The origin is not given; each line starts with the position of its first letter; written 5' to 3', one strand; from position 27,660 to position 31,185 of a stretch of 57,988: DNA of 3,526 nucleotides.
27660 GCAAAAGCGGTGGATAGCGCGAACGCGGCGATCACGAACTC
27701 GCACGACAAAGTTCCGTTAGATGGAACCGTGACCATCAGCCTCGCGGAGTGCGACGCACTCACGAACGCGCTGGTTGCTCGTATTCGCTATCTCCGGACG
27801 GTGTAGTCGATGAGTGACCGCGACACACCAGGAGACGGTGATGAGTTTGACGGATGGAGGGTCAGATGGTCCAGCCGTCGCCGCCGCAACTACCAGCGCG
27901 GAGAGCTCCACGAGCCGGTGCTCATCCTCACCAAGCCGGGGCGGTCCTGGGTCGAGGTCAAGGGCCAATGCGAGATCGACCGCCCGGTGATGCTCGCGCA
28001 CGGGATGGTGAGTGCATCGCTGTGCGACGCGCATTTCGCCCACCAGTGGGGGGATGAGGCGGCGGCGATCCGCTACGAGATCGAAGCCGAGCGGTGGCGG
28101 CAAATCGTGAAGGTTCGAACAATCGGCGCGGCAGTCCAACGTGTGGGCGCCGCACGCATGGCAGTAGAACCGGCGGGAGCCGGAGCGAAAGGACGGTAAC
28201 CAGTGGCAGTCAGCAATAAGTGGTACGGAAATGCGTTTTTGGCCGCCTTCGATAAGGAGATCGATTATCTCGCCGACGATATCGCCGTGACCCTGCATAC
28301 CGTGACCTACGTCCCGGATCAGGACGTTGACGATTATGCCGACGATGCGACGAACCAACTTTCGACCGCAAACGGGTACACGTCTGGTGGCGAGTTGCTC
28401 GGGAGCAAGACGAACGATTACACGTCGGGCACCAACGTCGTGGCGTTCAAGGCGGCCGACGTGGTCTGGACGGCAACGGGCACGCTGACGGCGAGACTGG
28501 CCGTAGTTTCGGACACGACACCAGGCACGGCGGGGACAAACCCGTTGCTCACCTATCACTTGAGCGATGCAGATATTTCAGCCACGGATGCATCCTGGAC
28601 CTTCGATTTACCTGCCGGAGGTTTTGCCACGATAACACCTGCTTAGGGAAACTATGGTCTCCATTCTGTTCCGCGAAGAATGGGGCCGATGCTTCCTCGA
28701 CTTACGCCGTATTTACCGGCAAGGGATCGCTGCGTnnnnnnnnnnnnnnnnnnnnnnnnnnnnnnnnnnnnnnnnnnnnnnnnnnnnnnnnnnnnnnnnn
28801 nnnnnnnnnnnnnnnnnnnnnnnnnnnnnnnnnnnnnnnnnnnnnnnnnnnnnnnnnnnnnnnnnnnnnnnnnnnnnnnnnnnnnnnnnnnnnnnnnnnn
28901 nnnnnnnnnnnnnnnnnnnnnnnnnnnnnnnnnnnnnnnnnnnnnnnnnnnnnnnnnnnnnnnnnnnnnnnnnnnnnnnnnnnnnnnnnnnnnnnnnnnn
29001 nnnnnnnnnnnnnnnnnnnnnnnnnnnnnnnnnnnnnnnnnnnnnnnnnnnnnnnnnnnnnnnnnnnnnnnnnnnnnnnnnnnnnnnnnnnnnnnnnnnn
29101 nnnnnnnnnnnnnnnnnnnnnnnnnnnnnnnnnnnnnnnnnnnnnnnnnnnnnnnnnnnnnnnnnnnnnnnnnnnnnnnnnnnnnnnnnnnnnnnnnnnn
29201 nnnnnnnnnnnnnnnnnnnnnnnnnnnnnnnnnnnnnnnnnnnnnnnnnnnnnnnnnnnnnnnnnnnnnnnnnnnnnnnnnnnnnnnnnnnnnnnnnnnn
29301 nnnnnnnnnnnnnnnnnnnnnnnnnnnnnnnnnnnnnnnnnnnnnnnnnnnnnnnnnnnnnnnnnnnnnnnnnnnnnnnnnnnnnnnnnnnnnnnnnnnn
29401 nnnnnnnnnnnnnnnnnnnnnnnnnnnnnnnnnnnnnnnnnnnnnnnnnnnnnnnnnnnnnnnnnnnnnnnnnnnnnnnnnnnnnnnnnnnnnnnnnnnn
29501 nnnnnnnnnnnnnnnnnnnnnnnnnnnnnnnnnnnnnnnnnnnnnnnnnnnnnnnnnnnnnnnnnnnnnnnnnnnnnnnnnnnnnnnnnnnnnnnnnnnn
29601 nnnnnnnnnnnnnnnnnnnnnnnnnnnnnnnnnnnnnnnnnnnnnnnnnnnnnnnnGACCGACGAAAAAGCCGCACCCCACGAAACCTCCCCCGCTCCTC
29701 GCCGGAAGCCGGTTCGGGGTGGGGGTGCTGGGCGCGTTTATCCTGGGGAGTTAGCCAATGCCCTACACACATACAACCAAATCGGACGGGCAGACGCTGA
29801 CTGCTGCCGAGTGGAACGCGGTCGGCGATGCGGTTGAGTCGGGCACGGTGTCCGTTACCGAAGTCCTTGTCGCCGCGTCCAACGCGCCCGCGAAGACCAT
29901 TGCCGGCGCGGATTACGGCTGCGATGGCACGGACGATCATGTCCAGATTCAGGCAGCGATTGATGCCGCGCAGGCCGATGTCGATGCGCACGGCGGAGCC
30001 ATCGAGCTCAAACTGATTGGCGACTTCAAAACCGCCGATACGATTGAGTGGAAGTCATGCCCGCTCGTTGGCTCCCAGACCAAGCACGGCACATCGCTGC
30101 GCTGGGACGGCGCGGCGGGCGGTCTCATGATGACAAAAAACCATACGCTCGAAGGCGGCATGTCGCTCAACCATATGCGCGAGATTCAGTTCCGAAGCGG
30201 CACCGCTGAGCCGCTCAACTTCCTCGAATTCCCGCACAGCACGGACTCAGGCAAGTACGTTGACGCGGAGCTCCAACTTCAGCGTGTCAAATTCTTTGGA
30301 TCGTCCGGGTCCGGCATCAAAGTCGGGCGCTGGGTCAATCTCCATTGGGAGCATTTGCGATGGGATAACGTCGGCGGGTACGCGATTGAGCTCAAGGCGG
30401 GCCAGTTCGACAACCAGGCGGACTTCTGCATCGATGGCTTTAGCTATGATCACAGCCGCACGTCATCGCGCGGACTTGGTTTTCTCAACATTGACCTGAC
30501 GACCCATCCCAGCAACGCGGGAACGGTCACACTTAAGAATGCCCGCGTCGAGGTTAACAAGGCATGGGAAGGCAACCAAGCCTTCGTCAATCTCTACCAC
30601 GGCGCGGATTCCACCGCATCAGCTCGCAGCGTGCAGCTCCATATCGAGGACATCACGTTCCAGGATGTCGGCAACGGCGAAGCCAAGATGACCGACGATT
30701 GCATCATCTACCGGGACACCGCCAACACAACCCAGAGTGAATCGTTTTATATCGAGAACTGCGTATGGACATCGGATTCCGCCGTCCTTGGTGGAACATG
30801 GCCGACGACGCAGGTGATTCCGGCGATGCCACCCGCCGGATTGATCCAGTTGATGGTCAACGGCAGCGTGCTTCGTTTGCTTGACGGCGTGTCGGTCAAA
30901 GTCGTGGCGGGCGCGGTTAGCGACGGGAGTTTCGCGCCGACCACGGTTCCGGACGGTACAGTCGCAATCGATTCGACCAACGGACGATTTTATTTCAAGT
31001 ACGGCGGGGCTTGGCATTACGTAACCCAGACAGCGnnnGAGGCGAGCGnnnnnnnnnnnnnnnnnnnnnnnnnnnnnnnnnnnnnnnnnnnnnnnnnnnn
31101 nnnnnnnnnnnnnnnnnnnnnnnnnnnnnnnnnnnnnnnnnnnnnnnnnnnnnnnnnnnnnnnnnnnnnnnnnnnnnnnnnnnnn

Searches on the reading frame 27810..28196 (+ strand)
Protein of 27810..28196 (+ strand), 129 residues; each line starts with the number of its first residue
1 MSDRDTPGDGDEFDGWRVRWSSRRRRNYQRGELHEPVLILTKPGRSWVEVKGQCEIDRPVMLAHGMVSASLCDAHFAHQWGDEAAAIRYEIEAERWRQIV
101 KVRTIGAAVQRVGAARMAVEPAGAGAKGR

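Call 8: search_protein_families(library=phrogs, proteins=[window:27810-28196:+], max_evalue=0.001)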
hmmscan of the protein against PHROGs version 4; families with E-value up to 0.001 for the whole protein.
window:27810-28196:+ (129 aa): 0 families

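Call 83: search_protein_families(library=pfam, proteins=[window:27810-28196:+], max_evalue=0.01)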
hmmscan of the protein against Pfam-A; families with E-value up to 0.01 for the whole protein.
window:27810-28196:+ (129 aa): 1 family
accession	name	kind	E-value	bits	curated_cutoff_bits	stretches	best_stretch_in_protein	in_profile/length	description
PF01575.25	MaoC_dehydratas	-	0.008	16.2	27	0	61-115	51-105/123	MaoC like domain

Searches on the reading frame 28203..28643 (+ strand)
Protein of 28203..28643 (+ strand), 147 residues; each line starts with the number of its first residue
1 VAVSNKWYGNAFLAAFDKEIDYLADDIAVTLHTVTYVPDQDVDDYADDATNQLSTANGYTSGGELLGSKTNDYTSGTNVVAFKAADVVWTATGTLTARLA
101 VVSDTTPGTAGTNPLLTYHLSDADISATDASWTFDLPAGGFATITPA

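Call 8: search_protein_families(library=phrogs, proteins=[window:28203-28643:+], max_evalue=0.001)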
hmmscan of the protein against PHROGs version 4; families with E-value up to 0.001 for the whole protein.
window:28203-28643:+ (147 aa): 1 family
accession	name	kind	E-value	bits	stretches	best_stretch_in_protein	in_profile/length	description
phrog_644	-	unknown function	1.5e-22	81.2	1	1-130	1-127/174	-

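Call 83: search_protein_families(library=pfam, proteins=[window:28203-28643:+], max_evalue=0.01)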
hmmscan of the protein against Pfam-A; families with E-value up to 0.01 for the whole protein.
window:28203-28643:+ (147 aa): 0 families

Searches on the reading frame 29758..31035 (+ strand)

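Call 8: search_protein_families(library=phrogs, proteins=[window:29758-31035:+], max_evalue=0.001)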
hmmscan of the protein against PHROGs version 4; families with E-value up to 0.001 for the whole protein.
window:29758-31035:+ (426 aa): 1 family
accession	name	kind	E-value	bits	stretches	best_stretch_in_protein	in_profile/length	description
phrog_11699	-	tail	5.8e-10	39.5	1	33-112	39-112/553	minor tail protein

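Call 83: search_protein_families(library=pfam, proteins=[window:29758-31035:+], max_evalue=0.01)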
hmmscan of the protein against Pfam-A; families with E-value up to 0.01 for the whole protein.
window:29758-31035:+ (426 aa): 0 families
